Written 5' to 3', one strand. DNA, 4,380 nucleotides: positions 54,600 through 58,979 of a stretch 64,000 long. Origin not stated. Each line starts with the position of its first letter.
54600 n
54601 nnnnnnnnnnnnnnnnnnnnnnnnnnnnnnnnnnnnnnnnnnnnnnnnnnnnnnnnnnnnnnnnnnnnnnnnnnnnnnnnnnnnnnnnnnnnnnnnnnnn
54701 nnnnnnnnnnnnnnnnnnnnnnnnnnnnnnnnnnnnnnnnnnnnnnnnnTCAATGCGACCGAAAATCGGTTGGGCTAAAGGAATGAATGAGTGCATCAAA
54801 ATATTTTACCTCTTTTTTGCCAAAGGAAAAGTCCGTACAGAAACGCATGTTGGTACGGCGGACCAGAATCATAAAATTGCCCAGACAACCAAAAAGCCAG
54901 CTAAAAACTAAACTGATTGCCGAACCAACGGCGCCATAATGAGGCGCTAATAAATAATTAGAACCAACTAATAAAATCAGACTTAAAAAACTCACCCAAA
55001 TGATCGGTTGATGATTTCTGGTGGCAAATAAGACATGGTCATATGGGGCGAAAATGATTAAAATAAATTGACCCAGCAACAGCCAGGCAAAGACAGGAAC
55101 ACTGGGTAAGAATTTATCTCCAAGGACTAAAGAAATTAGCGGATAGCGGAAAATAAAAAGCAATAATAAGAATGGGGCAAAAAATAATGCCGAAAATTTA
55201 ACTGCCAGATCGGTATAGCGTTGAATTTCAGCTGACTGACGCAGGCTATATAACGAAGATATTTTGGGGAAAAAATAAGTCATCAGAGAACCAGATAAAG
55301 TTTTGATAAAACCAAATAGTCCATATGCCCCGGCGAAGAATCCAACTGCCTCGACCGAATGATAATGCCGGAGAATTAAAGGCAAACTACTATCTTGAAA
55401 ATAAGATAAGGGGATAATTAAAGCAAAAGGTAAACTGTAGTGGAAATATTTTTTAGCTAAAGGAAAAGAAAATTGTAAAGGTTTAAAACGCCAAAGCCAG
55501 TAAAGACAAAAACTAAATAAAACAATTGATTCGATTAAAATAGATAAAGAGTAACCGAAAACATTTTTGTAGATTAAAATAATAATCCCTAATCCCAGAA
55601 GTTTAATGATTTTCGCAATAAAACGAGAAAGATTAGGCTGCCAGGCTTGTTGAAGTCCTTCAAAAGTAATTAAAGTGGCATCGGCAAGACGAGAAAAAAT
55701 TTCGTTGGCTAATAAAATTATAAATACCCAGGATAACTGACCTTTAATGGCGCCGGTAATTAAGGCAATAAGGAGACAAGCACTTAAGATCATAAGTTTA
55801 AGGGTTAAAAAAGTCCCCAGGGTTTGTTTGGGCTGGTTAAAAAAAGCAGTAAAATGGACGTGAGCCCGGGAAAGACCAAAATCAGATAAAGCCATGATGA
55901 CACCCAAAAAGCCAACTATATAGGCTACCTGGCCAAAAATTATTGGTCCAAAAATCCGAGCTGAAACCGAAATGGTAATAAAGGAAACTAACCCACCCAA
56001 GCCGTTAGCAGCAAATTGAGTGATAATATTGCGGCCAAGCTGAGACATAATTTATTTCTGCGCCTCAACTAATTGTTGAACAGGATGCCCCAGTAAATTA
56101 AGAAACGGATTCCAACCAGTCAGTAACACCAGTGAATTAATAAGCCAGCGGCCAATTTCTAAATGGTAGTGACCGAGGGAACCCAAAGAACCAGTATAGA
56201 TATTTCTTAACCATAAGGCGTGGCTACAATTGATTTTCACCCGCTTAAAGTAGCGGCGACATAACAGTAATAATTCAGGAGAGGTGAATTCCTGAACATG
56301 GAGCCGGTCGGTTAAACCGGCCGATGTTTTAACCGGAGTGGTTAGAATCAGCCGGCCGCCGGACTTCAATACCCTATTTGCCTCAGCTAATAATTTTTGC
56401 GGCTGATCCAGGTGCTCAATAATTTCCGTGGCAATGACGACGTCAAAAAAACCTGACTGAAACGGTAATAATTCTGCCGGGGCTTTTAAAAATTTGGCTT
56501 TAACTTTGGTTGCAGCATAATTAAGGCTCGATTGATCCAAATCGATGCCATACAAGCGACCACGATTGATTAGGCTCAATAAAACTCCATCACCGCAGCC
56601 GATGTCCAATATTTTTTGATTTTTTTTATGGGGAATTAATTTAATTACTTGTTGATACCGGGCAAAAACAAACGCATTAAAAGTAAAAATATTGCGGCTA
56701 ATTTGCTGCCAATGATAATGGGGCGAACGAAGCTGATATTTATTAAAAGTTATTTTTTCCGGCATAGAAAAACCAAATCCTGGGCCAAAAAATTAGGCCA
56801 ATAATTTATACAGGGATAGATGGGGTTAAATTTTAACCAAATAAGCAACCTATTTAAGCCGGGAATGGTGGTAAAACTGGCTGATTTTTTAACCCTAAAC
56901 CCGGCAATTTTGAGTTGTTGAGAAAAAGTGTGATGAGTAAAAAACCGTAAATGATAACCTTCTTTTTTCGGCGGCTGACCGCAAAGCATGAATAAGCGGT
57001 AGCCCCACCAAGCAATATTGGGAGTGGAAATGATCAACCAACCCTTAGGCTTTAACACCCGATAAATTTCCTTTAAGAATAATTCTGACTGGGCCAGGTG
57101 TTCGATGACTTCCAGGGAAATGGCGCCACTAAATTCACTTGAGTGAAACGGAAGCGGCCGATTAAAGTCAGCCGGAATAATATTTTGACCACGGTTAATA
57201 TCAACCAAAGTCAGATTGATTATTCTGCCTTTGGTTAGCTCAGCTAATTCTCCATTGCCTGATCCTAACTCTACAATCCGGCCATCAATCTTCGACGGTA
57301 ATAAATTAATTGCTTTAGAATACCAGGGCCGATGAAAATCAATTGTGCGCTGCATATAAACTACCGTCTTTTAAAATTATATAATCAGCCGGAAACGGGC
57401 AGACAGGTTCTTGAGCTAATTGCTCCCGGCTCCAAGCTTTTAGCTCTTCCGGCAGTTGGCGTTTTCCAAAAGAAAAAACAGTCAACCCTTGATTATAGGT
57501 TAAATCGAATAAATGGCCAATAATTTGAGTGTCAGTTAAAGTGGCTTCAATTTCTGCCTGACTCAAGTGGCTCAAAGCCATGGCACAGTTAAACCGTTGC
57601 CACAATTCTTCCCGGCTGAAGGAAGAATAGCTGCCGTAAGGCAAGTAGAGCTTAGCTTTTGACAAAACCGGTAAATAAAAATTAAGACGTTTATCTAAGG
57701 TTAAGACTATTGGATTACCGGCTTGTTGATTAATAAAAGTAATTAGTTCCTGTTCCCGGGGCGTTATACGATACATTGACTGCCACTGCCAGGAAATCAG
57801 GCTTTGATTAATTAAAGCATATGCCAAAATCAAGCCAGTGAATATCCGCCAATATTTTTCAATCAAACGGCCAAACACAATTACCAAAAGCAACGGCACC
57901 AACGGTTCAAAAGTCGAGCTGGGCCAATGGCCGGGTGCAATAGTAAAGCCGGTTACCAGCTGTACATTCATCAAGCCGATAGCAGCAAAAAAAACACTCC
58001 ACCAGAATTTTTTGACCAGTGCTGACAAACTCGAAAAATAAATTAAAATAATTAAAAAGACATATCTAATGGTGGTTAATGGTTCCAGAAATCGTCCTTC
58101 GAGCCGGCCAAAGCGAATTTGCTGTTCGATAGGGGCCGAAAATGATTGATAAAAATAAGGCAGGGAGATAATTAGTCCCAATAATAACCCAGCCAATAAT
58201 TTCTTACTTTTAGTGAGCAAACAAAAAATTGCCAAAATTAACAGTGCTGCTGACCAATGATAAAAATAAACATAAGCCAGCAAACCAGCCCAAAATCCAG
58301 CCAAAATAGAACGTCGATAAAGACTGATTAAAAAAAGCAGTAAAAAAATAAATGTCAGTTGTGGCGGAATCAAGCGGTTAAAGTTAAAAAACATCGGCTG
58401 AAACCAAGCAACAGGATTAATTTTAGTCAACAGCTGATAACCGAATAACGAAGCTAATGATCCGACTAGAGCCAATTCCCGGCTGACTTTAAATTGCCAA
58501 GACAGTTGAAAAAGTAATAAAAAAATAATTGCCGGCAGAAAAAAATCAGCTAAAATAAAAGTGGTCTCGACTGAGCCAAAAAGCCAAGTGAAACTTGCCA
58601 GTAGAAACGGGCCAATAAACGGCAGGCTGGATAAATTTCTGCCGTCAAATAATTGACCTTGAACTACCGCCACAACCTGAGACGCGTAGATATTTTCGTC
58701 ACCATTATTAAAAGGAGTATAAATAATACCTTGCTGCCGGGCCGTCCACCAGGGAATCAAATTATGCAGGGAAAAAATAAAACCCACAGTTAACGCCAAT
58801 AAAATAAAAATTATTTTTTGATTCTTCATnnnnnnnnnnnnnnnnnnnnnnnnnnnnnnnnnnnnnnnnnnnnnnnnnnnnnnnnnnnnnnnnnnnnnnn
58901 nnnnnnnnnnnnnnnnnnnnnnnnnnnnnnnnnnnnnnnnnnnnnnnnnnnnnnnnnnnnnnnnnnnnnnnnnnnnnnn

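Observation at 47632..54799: Duplicated ArnB/ArnC/ArnT-like triads: aminotransferase + polyprenyl-P-sugar synthase + dedicated GT-C, twice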

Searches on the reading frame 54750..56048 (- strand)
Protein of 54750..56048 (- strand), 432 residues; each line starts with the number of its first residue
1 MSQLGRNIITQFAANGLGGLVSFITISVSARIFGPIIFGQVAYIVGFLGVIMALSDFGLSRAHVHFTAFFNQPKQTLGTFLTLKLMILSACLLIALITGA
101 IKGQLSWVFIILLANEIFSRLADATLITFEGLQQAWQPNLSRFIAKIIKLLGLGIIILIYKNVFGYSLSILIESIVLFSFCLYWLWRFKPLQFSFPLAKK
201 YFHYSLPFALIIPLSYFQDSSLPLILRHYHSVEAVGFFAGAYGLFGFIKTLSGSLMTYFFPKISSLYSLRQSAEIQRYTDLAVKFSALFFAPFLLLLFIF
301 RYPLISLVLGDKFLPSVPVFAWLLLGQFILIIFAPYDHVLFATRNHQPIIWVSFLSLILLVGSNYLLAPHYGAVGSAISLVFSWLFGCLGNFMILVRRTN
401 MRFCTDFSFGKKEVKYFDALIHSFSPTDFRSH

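Call 3: search_protein_families(library=pfam, proteins=[window:54750-56048:-], max_evalue=0.01)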
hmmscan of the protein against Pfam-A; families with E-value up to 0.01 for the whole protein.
window:54750-56048:- (432 aa): 3 families
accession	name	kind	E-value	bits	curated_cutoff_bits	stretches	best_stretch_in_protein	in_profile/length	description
PF13440.11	Polysacc_synt_3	-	3.8e-14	53.1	23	1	30-318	3-293/293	Polysaccharide biosynthesis protein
PF01943.22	Polysacc_synt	-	5.5e-12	46.1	28.2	1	4-265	1-272/274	Polysaccharide biosynthesis protein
PF03023.19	MurJ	-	6.1e-07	28.8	27.4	1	254-401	252-405/451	Lipid II flippase MurJ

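Call 10: search_protein_families(library=ncbifam, proteins=[window:54750-56048:-], max_evalue=0.01)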
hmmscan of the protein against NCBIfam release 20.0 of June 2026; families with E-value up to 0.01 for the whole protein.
window:54750-56048:- (432 aa): 2 families
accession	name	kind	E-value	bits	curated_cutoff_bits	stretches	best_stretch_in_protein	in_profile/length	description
TIGR01695.1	murJ_mviN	equivalog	1.2e-07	30.9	235.55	1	254-400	279-431/506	murein biosynthesis integral membrane protein MurJ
NF011679.0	PRK15099.1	equivalog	1.6e-06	27.7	325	1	22-398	21-415/416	lipid III flippase WzxE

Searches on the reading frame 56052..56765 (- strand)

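Call 17: search_protein_families(library=pfam, proteins=[window:56052-56765:-], max_evalue=0.001)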
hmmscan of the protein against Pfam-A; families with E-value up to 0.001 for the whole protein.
window:56052-56765:- (237 aa): 14 families
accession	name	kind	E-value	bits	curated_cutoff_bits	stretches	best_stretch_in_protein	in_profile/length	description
PF08241.18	Methyltransf_11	-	1.1e-21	77.7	21.2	1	53-141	1-95/95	Methyltransferase domain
PF13847.12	Methyltransf_31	-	6.4e-18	65.3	27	1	47-147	2-114/145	Methyltransferase domain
PF13649.12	Methyltransf_25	-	2.5e-17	63.8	27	1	52-137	1-97/97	Methyltransferase domain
PF13489.12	Methyltransf_23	-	5.7e-16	59.1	27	1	30-148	2-123/164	Methyltransferase domain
PF08242.18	Methyltransf_12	-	2.6e-13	50.9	30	1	53-139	1-98/98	Methyltransferase domain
PF07021.18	MetW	-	2.6e-10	40.7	21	1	37-144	4-110/193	Methionine biosynthesis protein MetW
PF01209.24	Ubie_methyltran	-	1.2e-09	38.3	20.1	1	39-141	38-151/233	ubiE/COQ5 methyltransferase family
PF08003.17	Methyltransf_9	-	2.5e-06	27.1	23.8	1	36-145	103-221/315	Protein of unknown function (DUF1698)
PF06325.19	PrmA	-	3.4e-06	27.2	22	1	47-141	160-258/296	Ribosomal protein L11 methyltransferase (PrmA)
PF05175.20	MTS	-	6.7e-06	26.3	23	1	41-142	24-139/170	Methyltransferase small domain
PF05219.18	DREV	-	0.00011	21.9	26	1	25-142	69-187/265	DREV methyltransferase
PF20922.3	Anamorsin_N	-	0.0003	21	27.1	1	103-154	48-100/163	Anamorsin, N-terminal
PF05148.21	Methyltransf_8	-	0.00031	21.1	27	1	40-141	63-156/219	Hypothetical methyltransferase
PF02353.26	CMAS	-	0.00051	19.9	27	1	37-160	51-184/273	Mycolic acid cyclopropane synthetase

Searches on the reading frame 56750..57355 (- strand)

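Call 17: search_protein_families(library=pfam, proteins=[window:56750-57355:-], max_evalue=0.001)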
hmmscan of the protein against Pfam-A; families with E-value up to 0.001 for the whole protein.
window:56750-57355:- (201 aa): 6 families
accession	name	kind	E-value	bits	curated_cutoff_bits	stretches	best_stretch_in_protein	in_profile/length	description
PF13489.12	Methyltransf_23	-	1.9e-16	60.7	27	1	21-155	20-161/164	Methyltransferase domain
PF08241.18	Methyltransf_11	-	1.1e-11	45.6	21.2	1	29-109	2-95/95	Methyltransferase domain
PF13649.12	Methyltransf_25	-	3.3e-07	31.3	27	1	27-105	1-97/97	Methyltransferase domain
PF13847.12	Methyltransf_31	-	7.5e-06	26.1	27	1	62-113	61-113/145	Methyltransferase domain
PF08242.18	Methyltransf_12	-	0.00012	23.2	30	0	64-107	59-98/98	Methyltransferase domain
PF07021.18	MetW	-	0.00024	21.3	21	1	25-140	15-139/193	Methionine biosynthesis protein MetW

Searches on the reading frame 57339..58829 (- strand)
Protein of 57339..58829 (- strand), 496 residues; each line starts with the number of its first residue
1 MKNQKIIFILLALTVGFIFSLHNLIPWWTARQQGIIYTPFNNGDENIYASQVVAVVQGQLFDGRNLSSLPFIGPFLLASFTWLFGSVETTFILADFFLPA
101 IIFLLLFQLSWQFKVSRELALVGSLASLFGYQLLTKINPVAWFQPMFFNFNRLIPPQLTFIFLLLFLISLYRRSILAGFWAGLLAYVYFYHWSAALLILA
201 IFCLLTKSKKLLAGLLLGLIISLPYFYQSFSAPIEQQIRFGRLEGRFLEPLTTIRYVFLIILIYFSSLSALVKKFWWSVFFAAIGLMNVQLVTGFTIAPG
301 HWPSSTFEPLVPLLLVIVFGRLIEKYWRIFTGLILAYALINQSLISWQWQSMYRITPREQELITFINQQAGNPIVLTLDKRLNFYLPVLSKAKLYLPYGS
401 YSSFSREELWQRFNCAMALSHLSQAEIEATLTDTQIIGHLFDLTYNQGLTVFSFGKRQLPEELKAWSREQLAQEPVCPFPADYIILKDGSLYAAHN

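Call 3: search_protein_families(library=pfam, proteins=[window:57339-58829:-], max_evalue=0.01)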
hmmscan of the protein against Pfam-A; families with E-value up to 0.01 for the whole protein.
window:57339-58829:- (496 aa): 0 families

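Call 10: search_protein_families(library=ncbifam, proteins=[window:57339-58829:-], max_evalue=0.01)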
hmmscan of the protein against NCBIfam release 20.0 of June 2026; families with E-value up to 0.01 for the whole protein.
window:57339-58829:- (496 aa): 0 families

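Call 63: find_homologous_proteins(query=window:57339-58829:-, max_evalue=0.001)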
Query window:57339-58829:- (496 aa): 17 proteins with E <= 0.001 among 8000 candidates.
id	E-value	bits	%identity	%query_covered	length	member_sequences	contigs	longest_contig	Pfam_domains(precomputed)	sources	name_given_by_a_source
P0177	6.7e-210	716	74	90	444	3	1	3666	-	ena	-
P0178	3.9e-200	684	62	99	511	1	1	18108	-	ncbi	-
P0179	1.1e-198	679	63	100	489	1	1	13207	-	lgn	-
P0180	1.2e-174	600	62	93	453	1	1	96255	-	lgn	-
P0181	5.5e-169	581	59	93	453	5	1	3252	-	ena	-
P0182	1.7e-156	540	61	85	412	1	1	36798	-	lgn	-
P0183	6.5e-109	383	43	99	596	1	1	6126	-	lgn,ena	-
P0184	2.5e-105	371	42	98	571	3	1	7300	-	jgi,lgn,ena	-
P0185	3.3e-105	371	43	98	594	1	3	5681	-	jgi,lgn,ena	-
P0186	5.7e-105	370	42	99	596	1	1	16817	-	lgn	-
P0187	1.1e-104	369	42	98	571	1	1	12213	-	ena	-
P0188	3.4e-102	361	43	98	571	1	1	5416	-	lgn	-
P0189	1.7e-99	352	42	98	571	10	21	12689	-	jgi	-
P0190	4.5e-81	291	36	100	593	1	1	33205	-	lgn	-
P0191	3.2e-74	269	35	98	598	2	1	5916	-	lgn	-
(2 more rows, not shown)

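Call 71: predict_structure(alignment_id=A2)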
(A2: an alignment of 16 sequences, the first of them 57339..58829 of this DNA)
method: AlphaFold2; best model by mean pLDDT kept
length: 496 residues; sequences in the alignment: 16
mean_pLDDT: 82.0   pTM: 0.84
mean pLDDT of the five models: 82.0, 80.7, 78.7, 73.6, 72.9
residues with pLDDT >= 90: 197; 70-90: 193; 50-70: 84; < 50: 22
segments of 3 or more residues with pLDDT < 50: 60-67, 446-456
pLDDT, mean of each block of 10 residues (from residue 1): 82 94 91 87 58 63 49 79 83 91 96 93 93 67 70 75 97 97 88 93 97 97 83 58 64 90 96 97 88 65 77 93 93 93 88 87 89 86 80 77 73 90 89 68 48 52 88 85 87 75
secondary structure, 60 per line:
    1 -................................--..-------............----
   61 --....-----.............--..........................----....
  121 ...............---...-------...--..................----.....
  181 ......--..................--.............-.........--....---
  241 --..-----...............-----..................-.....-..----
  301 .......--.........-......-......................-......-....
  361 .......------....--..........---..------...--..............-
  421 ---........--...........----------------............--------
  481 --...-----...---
elements in order: H2-33 H45-56 H63-66 H72-84 H87-112 H117-135 H154-171 H176-186 H189-206 H209-221 H223-231 H234-237 H250-264 H270-287 H289-293 H301-307 H310-318 H320-325 H327-348 H350-353 H357-367 E374-377 H380-389 H406-419 H424-431 H434-444 H461-472 E483-485 E491-493
